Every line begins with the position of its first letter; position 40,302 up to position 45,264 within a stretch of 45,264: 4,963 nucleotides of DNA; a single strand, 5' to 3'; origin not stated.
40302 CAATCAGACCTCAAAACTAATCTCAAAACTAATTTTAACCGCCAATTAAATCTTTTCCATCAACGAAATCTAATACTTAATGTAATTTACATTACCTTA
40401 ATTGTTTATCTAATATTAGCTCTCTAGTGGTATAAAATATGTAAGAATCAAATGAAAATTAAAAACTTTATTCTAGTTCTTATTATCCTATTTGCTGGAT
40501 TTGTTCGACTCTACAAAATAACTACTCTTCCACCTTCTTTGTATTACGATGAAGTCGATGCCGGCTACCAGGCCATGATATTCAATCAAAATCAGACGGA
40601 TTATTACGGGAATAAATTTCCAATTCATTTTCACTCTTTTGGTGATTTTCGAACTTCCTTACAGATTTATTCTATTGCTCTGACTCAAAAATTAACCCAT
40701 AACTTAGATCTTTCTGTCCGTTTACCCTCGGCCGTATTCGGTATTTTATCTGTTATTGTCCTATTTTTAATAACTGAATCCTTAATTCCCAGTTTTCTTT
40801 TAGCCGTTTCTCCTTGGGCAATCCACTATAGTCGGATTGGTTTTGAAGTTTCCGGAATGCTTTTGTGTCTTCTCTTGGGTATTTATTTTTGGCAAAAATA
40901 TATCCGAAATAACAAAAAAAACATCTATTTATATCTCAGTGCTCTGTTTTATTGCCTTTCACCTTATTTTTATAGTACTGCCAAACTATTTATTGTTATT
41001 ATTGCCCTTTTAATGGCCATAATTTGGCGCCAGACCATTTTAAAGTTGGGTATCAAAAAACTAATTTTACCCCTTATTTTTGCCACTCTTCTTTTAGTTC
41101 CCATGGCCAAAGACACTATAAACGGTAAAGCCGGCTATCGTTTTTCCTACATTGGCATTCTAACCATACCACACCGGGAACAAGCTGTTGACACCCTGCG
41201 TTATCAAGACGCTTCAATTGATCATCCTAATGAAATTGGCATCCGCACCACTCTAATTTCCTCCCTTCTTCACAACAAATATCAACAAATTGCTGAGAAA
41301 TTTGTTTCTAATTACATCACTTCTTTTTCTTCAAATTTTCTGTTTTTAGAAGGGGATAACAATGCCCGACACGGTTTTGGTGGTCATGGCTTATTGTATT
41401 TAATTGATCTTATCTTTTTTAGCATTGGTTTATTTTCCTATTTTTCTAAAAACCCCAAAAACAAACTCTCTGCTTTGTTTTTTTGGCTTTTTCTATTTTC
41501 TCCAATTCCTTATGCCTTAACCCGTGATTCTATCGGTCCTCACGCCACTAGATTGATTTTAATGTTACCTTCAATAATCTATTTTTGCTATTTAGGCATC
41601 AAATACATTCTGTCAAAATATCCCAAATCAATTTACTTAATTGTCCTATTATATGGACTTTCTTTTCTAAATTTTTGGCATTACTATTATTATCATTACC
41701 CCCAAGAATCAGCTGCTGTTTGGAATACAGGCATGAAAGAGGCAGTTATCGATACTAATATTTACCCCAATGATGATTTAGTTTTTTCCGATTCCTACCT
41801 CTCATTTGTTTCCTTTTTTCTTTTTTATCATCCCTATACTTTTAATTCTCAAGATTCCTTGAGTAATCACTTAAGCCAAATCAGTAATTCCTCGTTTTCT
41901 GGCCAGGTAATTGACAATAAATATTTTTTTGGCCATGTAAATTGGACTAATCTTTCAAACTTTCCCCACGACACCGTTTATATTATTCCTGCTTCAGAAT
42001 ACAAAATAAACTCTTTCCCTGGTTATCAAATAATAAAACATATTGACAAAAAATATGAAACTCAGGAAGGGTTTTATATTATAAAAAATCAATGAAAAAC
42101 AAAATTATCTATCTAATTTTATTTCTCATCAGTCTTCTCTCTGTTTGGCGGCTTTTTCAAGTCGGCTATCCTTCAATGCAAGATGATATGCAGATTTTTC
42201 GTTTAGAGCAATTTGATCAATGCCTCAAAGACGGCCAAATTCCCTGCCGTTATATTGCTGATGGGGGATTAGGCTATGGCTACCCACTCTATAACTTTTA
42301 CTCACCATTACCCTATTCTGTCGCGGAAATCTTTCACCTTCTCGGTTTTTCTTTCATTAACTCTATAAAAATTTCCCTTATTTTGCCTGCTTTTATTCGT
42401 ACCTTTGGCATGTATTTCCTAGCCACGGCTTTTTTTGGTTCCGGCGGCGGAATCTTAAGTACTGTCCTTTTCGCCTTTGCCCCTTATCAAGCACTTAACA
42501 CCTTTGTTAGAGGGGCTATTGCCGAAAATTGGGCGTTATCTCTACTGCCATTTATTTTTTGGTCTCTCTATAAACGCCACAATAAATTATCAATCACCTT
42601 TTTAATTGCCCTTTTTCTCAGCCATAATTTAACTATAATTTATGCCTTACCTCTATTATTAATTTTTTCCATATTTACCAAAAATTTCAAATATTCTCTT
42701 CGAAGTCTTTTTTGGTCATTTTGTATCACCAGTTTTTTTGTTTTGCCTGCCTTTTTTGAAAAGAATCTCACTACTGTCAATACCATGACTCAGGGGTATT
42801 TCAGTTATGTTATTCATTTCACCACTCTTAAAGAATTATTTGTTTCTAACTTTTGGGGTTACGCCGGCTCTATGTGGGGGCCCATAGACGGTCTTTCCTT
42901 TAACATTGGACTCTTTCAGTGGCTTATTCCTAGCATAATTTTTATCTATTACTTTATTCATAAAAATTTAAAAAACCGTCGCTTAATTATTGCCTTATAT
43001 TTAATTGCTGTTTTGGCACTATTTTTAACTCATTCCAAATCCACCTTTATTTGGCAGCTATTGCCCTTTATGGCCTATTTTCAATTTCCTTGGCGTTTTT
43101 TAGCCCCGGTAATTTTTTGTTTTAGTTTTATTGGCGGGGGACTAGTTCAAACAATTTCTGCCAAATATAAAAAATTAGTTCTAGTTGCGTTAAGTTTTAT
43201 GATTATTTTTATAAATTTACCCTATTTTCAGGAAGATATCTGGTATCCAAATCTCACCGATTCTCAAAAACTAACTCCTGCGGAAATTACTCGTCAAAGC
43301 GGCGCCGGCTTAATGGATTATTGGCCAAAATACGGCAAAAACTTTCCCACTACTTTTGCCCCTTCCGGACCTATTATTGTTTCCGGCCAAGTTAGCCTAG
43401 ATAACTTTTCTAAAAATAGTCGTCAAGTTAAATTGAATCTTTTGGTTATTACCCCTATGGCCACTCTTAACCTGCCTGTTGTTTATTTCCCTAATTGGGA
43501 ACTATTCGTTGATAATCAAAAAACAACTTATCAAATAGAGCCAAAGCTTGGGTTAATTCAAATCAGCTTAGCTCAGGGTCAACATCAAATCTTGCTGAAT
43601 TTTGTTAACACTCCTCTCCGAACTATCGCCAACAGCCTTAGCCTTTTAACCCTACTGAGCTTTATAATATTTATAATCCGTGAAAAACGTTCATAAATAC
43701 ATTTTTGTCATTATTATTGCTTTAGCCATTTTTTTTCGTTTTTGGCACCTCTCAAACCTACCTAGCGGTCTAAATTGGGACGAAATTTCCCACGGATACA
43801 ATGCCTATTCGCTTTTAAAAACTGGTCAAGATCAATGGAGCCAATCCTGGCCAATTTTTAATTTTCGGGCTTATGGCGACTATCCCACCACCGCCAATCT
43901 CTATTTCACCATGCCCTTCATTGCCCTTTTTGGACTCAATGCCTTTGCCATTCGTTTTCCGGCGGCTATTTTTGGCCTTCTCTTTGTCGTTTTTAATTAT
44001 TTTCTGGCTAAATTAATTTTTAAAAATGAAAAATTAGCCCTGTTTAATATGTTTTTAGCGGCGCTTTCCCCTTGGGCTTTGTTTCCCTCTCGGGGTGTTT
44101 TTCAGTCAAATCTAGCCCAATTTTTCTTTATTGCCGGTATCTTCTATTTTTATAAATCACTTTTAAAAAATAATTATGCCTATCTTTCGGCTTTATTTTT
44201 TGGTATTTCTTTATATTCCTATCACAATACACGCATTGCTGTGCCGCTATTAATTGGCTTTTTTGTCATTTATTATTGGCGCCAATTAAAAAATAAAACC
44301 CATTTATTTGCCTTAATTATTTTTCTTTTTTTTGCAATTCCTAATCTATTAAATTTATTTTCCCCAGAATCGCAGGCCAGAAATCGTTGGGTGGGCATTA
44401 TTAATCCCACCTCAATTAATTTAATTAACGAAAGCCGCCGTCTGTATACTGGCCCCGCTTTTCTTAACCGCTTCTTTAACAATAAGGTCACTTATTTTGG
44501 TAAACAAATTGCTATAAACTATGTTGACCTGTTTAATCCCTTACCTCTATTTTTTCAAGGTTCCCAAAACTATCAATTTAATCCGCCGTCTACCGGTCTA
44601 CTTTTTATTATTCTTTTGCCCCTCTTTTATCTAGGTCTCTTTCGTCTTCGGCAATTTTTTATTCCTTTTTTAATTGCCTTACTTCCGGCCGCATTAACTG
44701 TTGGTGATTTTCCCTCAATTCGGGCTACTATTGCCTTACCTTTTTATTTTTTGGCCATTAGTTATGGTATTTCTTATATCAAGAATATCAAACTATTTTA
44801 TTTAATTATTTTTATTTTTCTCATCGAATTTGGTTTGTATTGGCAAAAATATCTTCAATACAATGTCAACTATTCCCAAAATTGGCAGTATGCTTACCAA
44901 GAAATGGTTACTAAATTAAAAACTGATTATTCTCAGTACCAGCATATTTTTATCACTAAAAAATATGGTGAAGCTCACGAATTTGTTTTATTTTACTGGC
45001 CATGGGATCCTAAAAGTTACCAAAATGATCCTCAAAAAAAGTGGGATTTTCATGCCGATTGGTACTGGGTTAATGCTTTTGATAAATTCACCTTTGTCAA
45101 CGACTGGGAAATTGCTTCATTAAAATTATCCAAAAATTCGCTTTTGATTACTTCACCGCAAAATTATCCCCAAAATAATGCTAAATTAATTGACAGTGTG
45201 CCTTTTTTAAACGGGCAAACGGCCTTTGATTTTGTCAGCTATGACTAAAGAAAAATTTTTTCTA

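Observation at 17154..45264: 28-kb island with 13 GT-C-like membrane enzymes, 8 soluble glycosyltransferases and one flippase: a candidate ER-like extracytoplasmic glycan assembly line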

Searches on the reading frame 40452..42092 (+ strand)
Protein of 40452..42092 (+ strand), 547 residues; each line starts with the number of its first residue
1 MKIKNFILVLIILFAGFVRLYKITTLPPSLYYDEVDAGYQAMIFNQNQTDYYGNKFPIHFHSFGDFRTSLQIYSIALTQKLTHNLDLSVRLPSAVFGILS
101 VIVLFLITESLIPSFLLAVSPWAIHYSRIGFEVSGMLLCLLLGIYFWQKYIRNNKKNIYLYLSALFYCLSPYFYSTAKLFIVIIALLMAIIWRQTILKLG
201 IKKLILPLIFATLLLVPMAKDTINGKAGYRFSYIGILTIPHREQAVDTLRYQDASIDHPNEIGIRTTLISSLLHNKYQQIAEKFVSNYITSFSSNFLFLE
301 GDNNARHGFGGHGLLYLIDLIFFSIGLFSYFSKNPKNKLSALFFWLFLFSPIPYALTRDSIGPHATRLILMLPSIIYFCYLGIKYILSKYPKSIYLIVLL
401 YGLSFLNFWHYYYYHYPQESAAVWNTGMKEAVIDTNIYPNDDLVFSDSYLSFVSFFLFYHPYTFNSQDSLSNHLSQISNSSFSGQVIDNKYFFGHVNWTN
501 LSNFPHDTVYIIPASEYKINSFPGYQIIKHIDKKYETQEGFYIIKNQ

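Call 5: search_protein_families(library=pfam, proteins=[window:40452-42092:+], max_evalue=0.01)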
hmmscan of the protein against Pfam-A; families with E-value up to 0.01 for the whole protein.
window:40452-42092:+ (547 aa): 1 family
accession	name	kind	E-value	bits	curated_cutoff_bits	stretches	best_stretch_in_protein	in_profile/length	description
PF13231.12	PMT_2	-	1.2e-05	26.1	26.1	1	73-211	8-152/160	Dolichyl-phosphate-mannose-protein mannosyltransferase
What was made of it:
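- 40452..42095 (+): GT-C family B (PMT_2). PMT_2 26.1 bits, exactly at the cutoff (call 5).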

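Call 12: search_protein_families(library=ncbifam, proteins=[window:40452-42092:+], max_evalue=0.1)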
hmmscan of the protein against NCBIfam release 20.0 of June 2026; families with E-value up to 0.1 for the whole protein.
window:40452-42092:+ (547 aa): 0 families

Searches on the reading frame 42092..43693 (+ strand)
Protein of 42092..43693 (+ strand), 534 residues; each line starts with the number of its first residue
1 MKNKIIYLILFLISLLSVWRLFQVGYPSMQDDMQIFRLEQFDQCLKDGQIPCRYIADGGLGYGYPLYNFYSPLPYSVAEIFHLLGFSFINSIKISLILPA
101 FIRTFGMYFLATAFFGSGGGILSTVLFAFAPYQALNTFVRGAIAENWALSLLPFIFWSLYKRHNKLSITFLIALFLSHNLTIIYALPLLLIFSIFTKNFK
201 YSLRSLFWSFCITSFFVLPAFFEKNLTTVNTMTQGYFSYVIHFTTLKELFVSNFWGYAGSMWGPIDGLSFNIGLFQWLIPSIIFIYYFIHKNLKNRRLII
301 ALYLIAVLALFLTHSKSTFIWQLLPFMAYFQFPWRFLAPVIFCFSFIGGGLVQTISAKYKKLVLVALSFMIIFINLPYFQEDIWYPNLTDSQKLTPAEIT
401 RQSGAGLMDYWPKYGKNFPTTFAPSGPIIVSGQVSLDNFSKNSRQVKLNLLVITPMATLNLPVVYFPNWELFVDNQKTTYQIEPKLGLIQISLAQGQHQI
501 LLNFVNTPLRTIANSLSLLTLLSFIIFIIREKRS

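Call 5: search_protein_families(library=pfam, proteins=[window:42092-43693:+], max_evalue=0.01)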
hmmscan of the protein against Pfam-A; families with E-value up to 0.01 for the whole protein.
window:42092-43693:+ (534 aa): 2 families
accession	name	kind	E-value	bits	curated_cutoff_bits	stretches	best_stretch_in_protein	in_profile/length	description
PF10131.15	PTPS_related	-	1.5e-05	24.1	26.4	1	67-382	1-310/621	6-pyruvoyl-tetrahydropterin synthase related domain; membrane protein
PF09586.16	YfhO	-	0.0012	17.7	28.5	1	438-509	758-828/835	Bacterial membrane protein YfhO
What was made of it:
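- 42092..43696 (+): GT-C family C, member 2. PTPS_related 24.1 bits (below the cutoff) and a weak YfhO hit (call 5).
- Closest known: Three-component periplasmic glycosylation systems. Same: 42092 has a weak YfhO hit (call 5).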

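Call 12: search_protein_families(library=ncbifam, proteins=[window:42092-43693:+], max_evalue=0.1)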
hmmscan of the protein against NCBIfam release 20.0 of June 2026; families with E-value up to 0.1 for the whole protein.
window:42092-43693:+ (534 aa): 0 families

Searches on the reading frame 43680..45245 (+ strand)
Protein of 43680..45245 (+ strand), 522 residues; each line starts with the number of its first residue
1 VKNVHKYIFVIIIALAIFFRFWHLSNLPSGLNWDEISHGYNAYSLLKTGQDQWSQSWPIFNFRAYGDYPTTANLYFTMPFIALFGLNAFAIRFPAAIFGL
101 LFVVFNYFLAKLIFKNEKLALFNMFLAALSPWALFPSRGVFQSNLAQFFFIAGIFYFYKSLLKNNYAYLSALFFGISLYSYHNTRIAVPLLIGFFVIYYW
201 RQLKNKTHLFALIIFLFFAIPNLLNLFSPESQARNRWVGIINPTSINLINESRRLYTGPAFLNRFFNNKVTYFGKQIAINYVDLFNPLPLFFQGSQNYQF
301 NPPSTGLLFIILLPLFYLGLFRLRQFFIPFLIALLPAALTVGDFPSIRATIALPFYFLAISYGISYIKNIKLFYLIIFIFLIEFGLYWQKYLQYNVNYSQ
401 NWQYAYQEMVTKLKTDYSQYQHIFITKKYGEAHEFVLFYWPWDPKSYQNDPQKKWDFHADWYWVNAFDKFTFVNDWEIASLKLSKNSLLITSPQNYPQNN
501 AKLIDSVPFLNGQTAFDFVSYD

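Call 5: search_protein_families(library=pfam, proteins=[window:43680-45245:+], max_evalue=0.01)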
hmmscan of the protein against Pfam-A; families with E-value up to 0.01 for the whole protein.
window:43680-45245:+ (522 aa): 1 family
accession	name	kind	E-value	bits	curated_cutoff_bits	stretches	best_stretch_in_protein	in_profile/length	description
PF13231.12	PMT_2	-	1.5e-10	41.9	26.1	1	75-223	8-158/160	Dolichyl-phosphate-mannose-protein mannosyltransferase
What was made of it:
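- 43680..45248 (+): GT-C family B (PMT_2); last gene before the contig end. PMT_2 41.9 bits (call 5).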

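Call 10: find_encoding_contigs(protein=window:43680-45245:+, flank=10000, max_places=6)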
Protein window:43680-45245:+ (522 aa): 1 contig read that carries it; 1 place shown.
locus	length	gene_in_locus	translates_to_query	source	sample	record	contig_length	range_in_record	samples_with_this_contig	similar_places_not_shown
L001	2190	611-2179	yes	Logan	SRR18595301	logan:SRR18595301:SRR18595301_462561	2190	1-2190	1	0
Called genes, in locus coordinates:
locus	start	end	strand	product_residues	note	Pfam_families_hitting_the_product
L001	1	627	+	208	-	?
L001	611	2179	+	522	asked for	PF13231:PMT_2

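Call 12: search_protein_families(library=ncbifam, proteins=[window:43680-45245:+], max_evalue=0.1)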
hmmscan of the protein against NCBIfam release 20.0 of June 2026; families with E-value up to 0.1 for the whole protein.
window:43680-45245:+ (522 aa): 0 families

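Call 19: find_related_loci(query=window:43680-45245:+, collection=genome_contigs, flank=10000)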
Query window:43680-45245:+ (522 aa) in genome_contigs; peptide patterns used: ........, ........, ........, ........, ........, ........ (x = any residue, [..] = any of these).
173 stretches matched a pattern; 5 encode a relative of the query (tblastn E <= 1e-3); 5 distinct loci.
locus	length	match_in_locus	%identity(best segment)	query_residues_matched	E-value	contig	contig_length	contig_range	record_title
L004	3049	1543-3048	83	1-502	0e+0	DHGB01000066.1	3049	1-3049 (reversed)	MAG TPA_asm: Candidatus Shapirobacteria bacterium UBA4809 UBA4809_contig_214248, whole genome shotgun sequence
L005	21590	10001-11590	61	5-522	0e+0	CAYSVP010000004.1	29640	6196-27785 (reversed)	MAG TPA_asm: uncultured Gammaproteobacteria bacterium isolate SRP294416_co1_8 genome assembly, contig: NODE_2749_length_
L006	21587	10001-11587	59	1-522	0e+0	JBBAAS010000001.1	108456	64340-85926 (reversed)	MAG: Candidatus Shapirobacteria bacterium isolate SO_2017_GW3_48 scaffold_196_c1_OW296A_2017, whole genome shotgun seque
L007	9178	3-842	58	246-521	5e-101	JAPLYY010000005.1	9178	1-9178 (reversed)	MAG: Candidatus Shapirobacteria bacterium isolate LacPavin_0920_WC90_MAG_39_8 LacPavin_0920_WC90_scaffold_158482, whole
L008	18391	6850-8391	48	10-516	2e-126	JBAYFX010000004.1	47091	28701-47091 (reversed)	MAG: Candidatus Shapirobacteria bacterium isolate SO_2016_GW1_111 scaffold01446_OW334_2016, whole genome shotgun sequenc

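Call 23: search_protein_families(library=pfam, proteins=[L006:11583-13148:+, L006:13057-14688:+, L006:14688-15464:+, L006:15445-16527:+, L006:16523-17323:+, L006:17316-18299:+, L006:18289-19755:+, L006:19745-20752:+, L006:20706-21386:+], max_evalue=0.01)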
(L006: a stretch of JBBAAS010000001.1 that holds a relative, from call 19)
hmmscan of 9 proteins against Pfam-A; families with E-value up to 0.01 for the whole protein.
L006:11583-13148:+ (522 aa): 1 family
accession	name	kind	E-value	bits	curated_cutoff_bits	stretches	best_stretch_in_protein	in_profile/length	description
PF13231.12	PMT_2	-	0.00025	21.8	26.1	1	76-212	13-157/160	Dolichyl-phosphate-mannose-protein mannosyltransferase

L006:13057-14688:+ (544 aa): 0 families

L006:14688-15464:+ (259 aa): 3 families
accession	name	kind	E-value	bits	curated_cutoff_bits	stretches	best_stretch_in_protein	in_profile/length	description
PF00535.33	Glycos_transf_2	-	9.5e-19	68.4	23.3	1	5-107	1-111/168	Glycosyl transferase family 2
PF13704.12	Glyco_tranf_2_4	-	1.9e-06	28.7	27.5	1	12-91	2-87/98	Glycosyl transferase family 2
PF13641.12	Glyco_tranf_2_3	-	7.9e-05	23.2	27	1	4-104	3-116/230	Glycosyltransferase like family 2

L006:15445-16527:+ (361 aa): 4 families
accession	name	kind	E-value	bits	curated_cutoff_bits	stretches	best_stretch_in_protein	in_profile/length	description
PF00534.26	Glycos_transf_1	-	3.6e-21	75.9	26.4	1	177-331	14-166/172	Glycosyl transferases group 1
PF13692.12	Glyco_trans_1_4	-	2e-16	61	27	1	179-323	2-142/142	Glycosyl transferases group 1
PF13439.12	Glyco_transf_4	-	1.6e-07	32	28.5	1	42-151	52-163/170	Glycosyltransferase Family 4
PF20706.3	GT4-conflict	-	2.6e-05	23.8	26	1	257-301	279-323/385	Family 4 Glycosyltransferase in conflict systems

L006:16523-17323:+ (267 aa): 2 families
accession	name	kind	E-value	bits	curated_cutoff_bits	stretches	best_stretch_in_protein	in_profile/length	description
PF00535.33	Glycos_transf_2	-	5.3e-22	79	23.3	1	10-176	1-167/168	Glycosyl transferase family 2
PF10111.15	Glyco_tranf_2_2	-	0.0017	18.3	27.3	1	10-102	1-94/276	Glycosyltransferase like family 2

L006:17316-18299:+ (328 aa): 3 families
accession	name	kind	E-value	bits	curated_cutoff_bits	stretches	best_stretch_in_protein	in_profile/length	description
PF00535.33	Glycos_transf_2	-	1.1e-10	42.2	23.3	1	51-102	66-117/168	Glycosyl transferase family 2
PF13632.12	Glyco_trans_2_3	-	4e-09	37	27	1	68-268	3-194/198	Glycosyl transferase family group 2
PF10111.15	Glyco_tranf_2_2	-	0.00049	20.1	27.3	0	47-82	65-100/276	Glycosyltransferase like family 2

L006:18289-19755:+ (489 aa): 3 families
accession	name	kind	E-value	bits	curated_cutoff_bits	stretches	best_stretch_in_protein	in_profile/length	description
PF04055.27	Radical_SAM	-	7.6e-10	39.6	29.5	1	218-380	3-164/166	Radical SAM superfamily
PF02310.24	B12-binding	-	7.9e-05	22.9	32.1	1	47-140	19-111/121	B12 binding domain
PF25199.1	nSTAND_NTPase5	-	0.004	17.4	34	1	48-116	62-129/145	Novel STAND NTPase 5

L006:19745-20752:+ (336 aa): 3 families
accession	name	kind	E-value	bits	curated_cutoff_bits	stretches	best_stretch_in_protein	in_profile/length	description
PF00535.33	Glycos_transf_2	-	2e-24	86.8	23.3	1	5-117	1-120/168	Glycosyl transferase family 2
PF13641.12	Glyco_tranf_2_3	-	1.5e-07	32.1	27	1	4-247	3-226/230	Glycosyltransferase like family 2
PF10111.15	Glyco_tranf_2_2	-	5.9e-05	23.1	27.3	1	19-99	17-103/276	Glycosyltransferase like family 2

L006:20706-21386:+ (227 aa): 12 families
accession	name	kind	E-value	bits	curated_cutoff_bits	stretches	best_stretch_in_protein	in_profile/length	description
PF13489.12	Methyltransf_23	-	1.1e-19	71.2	27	1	46-194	22-163/164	Methyltransferase domain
PF08242.18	Methyltransf_12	-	4.7e-16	59.8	30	1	51-140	1-98/98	Methyltransferase domain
PF13847.12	Methyltransf_31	-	6.5e-14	52.3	27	1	45-146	2-113/145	Methyltransferase domain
PF08241.18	Methyltransf_11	-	1.2e-13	52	21.2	1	51-142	1-95/95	Methyltransferase domain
PF13649.12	Methyltransf_25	-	8.4e-13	49.3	27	1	50-138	1-97/97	Methyltransferase domain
PF07021.18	MetW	-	3.7e-12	46.7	21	1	37-158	4-123/193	Methionine biosynthesis protein MetW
PF01209.24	Ubie_methyltran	-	0.00015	21.7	20.1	1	47-142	48-151/233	ubiE/COQ5 methyltransferase family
PF06325.19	PrmA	-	0.00037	20.5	22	1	42-143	157-259/296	Ribosomal protein L11 methyltransferase (PrmA)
PF05175.20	MTS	-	0.00064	19.8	23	1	40-98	24-87/170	Methyltransferase small domain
PF05219.18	DREV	-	0.0063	16.1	26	1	47-144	95-188/265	DREV methyltransferase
PF03141.22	Methyltransf_29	-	0.0069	15.5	23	1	48-148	119-223/506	Putative S-adenosyl-L-methionine-dependent methyltransferase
PF12847.13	Methyltransf_18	-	0.0072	16.8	27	0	40-94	8-64/151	Methyltransferase domain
